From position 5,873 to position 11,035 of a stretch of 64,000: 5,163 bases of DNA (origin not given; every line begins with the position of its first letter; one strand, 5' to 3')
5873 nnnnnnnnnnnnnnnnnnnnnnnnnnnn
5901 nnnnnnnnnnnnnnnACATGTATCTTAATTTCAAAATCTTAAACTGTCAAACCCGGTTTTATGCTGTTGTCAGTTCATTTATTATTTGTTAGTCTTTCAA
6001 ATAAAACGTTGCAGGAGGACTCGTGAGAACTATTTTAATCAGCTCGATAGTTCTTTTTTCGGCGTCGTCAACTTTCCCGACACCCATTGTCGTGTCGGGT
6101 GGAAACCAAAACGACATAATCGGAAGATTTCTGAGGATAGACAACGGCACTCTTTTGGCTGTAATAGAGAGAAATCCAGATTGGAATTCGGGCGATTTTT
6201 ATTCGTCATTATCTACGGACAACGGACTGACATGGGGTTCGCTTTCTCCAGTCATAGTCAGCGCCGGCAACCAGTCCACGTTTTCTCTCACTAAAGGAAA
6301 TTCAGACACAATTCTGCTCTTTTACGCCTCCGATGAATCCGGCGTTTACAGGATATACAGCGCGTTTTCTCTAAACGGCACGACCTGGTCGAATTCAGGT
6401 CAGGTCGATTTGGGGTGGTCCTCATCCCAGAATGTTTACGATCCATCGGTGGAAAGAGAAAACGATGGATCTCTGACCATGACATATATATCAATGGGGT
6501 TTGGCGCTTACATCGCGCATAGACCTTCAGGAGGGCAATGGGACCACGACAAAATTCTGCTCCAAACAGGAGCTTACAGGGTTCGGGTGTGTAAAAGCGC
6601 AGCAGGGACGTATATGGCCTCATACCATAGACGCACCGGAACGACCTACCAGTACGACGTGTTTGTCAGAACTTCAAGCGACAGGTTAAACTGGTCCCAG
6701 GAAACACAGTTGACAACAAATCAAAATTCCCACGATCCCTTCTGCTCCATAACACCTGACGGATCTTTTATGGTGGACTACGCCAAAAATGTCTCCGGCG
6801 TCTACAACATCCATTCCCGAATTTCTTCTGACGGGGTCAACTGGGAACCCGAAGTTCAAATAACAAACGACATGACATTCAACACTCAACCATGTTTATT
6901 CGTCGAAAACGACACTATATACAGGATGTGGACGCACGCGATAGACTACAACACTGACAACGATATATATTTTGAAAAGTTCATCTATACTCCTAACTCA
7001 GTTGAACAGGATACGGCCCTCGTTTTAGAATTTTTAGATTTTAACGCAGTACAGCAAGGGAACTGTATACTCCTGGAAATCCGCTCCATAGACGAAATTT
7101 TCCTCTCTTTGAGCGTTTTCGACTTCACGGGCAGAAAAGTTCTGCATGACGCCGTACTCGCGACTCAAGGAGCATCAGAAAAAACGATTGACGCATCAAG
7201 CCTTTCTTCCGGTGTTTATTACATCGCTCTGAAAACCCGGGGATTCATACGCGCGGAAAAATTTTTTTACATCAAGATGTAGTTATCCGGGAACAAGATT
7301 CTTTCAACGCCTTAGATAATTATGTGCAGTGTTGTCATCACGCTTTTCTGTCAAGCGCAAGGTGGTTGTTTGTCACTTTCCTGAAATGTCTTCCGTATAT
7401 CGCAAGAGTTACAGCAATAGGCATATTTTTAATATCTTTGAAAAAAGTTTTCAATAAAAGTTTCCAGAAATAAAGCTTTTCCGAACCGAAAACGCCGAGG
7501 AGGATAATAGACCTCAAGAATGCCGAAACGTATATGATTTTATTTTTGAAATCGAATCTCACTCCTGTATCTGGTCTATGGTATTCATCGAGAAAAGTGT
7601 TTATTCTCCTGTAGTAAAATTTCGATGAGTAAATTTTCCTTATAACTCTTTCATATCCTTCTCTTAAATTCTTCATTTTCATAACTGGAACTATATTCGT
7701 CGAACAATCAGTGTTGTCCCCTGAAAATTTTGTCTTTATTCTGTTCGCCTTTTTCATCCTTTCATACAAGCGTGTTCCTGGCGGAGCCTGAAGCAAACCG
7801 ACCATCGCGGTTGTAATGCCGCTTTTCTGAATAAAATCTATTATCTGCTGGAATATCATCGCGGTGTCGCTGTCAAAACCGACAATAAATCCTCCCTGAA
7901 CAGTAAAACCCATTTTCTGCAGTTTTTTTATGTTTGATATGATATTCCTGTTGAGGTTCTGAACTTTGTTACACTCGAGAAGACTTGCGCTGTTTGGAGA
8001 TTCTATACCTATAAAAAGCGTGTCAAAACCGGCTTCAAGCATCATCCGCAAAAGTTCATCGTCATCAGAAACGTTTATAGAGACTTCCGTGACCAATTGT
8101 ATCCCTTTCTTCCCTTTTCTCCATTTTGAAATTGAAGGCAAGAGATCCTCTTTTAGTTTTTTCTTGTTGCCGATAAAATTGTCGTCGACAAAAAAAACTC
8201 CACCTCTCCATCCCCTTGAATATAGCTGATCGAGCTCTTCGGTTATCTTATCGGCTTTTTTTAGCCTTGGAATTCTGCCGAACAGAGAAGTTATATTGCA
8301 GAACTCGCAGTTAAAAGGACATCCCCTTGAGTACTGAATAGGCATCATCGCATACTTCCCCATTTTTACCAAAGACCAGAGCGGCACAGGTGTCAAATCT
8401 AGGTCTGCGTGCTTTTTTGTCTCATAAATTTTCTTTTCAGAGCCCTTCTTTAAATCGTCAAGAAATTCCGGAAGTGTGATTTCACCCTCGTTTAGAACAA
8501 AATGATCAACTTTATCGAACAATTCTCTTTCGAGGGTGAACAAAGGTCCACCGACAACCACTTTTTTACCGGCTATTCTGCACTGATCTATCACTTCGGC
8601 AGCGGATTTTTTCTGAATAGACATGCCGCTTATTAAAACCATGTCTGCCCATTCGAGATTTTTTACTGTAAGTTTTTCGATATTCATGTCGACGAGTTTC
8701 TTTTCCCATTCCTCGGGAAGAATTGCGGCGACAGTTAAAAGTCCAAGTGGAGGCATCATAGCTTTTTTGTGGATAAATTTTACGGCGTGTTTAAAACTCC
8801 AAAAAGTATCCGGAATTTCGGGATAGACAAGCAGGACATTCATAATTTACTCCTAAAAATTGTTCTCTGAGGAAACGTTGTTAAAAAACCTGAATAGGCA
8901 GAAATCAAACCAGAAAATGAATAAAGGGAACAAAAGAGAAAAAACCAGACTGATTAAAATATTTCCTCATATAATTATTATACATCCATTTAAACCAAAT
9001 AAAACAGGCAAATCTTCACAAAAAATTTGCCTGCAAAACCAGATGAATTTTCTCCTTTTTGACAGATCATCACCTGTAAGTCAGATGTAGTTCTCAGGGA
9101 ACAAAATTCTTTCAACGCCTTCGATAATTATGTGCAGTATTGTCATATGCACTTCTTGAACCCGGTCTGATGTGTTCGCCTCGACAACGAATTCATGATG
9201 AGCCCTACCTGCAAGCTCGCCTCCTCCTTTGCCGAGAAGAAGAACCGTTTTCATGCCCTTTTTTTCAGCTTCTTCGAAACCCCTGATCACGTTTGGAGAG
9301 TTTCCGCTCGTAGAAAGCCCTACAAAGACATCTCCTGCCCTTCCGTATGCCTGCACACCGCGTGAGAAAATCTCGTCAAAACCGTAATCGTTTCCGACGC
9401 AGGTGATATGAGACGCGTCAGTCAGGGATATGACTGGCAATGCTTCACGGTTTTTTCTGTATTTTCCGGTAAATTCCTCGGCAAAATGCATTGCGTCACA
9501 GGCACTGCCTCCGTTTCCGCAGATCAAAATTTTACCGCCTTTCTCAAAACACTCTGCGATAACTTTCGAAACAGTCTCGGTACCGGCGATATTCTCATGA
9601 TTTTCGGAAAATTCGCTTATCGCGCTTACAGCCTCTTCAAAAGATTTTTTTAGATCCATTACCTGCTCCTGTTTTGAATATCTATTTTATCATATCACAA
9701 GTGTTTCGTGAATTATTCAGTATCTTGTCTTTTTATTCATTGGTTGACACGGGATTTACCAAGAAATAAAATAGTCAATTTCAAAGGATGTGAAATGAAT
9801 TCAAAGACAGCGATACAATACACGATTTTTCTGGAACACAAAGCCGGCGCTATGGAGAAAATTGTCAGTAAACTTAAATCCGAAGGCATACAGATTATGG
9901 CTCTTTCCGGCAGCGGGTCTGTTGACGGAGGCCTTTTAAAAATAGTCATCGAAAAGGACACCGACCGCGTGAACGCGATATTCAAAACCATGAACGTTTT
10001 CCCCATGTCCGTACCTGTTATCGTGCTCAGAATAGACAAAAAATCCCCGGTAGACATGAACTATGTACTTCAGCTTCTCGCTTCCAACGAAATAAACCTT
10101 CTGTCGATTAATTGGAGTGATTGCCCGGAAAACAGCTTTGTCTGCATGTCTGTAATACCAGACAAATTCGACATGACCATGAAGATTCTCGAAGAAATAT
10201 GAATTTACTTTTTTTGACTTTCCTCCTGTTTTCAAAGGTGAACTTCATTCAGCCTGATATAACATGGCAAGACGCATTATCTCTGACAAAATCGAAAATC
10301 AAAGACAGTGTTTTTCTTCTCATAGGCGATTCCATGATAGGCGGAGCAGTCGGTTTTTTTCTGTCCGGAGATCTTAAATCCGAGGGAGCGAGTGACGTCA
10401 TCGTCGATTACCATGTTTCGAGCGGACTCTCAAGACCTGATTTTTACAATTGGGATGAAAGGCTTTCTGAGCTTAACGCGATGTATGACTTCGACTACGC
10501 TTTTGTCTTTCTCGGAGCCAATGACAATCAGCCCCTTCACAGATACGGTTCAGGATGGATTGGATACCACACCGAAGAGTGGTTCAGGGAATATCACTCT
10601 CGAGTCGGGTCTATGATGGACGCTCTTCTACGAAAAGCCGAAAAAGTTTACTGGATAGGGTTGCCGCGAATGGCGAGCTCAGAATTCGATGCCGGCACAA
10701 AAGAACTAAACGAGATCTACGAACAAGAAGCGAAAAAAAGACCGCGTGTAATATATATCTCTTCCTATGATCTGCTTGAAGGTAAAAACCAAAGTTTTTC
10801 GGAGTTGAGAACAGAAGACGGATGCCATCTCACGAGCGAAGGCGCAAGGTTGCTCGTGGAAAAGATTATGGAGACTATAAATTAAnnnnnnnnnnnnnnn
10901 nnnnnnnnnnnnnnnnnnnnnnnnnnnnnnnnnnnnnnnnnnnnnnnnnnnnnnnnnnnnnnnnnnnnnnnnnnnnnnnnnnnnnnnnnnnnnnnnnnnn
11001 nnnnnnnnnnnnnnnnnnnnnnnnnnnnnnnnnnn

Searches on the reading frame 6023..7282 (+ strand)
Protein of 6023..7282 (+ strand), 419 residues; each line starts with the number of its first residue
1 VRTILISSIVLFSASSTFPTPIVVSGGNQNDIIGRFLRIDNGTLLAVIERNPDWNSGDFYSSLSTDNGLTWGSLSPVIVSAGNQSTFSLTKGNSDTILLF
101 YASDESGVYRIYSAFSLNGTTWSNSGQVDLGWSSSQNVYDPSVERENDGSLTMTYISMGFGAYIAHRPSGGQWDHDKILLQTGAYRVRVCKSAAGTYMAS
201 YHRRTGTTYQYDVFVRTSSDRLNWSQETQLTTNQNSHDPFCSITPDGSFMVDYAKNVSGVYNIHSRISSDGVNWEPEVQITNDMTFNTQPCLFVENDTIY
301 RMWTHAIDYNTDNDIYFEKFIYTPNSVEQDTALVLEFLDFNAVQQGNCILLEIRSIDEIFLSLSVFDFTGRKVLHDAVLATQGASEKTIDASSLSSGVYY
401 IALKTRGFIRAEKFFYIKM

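Call 35: search_protein_families(library=pfam, proteins=[window:6023-7282:+], max_evalue=0.001)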
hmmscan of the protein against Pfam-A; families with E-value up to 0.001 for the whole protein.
window:6023-7282:+ (419 aa): 2 families
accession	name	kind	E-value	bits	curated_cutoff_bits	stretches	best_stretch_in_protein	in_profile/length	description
PF18962.6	Por_Secre_tail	-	4.1e-06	27.4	27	1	361-407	22-66/75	Secretion system C-terminal sorting domain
PF13088.12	BNR_2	-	1.2e-05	25.3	31.4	0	39-125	170-251/277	BNR repeat-like domain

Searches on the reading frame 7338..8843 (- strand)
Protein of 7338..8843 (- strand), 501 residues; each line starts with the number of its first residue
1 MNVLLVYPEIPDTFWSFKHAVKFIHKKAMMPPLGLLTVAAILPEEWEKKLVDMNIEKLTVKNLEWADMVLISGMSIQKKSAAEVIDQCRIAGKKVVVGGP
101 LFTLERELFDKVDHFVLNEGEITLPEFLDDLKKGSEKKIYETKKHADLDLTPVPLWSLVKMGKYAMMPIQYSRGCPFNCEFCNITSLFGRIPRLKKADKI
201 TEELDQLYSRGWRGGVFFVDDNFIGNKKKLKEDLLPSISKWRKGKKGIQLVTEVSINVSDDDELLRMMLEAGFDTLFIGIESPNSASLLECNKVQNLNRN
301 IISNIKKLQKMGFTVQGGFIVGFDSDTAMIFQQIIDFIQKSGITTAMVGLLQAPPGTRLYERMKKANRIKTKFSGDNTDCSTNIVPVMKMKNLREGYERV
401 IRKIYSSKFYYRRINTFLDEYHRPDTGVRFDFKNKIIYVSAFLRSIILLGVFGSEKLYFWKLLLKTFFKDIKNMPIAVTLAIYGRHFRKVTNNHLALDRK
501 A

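Call 35: search_protein_families(library=pfam, proteins=[window:7338-8843:-], max_evalue=0.001)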
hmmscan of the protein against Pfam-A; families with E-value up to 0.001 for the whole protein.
window:7338-8843:- (501 aa): 3 families
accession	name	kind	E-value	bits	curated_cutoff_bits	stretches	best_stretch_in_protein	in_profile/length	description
PF13282.11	DUF4070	-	7.1e-33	114.1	22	1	357-493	1-137/144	Domain of unknown function (DUF4070)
PF04055.27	Radical_SAM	-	4.9e-18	66.3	29.5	1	170-338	2-166/166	Radical SAM superfamily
PF02310.24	B12-binding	-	2.9e-11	43.7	32.1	1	30-127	12-120/121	B12 binding domain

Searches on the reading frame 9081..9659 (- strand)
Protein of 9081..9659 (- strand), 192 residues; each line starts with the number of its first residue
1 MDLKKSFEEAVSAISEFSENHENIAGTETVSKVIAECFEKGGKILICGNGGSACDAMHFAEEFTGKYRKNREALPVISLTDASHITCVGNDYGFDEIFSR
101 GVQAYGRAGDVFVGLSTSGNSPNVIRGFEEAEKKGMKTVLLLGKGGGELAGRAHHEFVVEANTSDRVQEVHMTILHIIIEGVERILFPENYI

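Call 35: search_protein_families(library=pfam, proteins=[window:9081-9659:-], max_evalue=0.001)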
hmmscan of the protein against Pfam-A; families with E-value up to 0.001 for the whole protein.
window:9081-9659:- (192 aa): 2 families
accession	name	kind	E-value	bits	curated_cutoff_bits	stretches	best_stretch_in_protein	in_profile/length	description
PF13580.11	SIS_2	-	1.1e-24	87.5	27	1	13-141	9-136/138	SIS domain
PF01380.27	SIS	-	7.4e-06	26.2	25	1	98-162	43-107/131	SIS domain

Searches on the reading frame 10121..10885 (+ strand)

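Call 35: search_protein_families(library=pfam, proteins=[window:10121-10885:+], max_evalue=0.001)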
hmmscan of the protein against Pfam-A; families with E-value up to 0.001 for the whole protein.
window:10121-10885:+ (254 aa): 3 families
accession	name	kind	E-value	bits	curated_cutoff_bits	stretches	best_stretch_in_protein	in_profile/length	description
PF04311.20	DUF459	-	7.4e-46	156.4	27.2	1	65-251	2-196/197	Protein of unknown function (DUF459)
PF13472.12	Lipase_GDSL_2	-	2.1e-10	41.8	32.9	1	80-244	22-178/178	GDSL-like Lipase/Acylhydrolase family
PF00657.28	Lipase_GDSL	-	7.1e-05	23.5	23.6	1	115-249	64-208/208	GDSL-like Lipase/Acylhydrolase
